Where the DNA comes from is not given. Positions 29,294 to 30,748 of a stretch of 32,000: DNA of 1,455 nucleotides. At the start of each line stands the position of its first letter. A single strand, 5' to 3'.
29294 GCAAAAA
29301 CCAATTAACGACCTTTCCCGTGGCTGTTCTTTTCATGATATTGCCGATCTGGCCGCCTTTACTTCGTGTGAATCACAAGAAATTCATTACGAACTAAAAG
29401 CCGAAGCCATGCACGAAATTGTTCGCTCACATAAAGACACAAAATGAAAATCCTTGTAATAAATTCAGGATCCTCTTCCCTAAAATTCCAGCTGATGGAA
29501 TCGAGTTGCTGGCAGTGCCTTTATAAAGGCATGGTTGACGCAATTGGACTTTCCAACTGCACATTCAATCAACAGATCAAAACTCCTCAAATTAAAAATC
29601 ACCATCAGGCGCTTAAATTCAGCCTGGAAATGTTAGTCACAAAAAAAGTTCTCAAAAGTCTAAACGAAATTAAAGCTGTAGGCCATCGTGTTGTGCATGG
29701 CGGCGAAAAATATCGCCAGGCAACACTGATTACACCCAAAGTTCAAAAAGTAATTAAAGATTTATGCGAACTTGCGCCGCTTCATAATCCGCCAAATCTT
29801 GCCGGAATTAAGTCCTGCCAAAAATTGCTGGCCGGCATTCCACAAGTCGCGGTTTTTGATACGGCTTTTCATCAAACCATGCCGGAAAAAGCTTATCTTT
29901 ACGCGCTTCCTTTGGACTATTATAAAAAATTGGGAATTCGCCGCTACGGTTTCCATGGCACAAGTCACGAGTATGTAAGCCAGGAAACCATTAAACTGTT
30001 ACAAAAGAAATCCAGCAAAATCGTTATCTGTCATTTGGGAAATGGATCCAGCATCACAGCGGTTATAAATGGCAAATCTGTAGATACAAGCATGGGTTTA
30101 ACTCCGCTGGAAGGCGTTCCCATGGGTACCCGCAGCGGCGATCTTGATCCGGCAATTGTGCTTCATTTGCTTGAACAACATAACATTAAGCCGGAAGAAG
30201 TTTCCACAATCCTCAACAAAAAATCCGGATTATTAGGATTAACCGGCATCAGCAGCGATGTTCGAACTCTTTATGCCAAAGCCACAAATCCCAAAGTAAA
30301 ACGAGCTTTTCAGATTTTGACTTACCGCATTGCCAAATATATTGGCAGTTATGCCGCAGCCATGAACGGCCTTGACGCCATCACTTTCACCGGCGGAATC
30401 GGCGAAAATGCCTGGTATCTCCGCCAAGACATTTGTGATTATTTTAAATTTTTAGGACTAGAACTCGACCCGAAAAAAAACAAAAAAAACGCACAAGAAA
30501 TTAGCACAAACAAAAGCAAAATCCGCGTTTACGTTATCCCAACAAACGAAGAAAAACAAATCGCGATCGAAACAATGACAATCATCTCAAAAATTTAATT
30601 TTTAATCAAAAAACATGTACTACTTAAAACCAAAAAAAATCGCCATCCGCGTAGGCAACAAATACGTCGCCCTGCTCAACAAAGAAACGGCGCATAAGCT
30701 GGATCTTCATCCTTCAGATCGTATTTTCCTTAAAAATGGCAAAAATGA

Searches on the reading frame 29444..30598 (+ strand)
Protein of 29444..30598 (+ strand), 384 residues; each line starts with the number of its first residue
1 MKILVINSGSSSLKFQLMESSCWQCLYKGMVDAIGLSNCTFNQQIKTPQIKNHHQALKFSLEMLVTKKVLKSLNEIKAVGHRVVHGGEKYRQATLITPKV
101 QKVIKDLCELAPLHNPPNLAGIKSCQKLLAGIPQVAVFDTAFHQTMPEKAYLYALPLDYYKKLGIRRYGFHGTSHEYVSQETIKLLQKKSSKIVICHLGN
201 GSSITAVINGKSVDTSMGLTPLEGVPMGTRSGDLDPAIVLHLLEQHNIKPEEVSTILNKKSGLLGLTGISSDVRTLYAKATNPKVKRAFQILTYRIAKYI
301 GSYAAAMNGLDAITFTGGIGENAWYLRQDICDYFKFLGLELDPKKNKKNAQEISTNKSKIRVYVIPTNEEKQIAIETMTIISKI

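Call 63: find_encoding_contigs(protein=window:29444-30598:+, flank=10000, max_places=3)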
Protein window:29444-30598:+ (384 aa): no gene with exactly this product is on record in the collection.
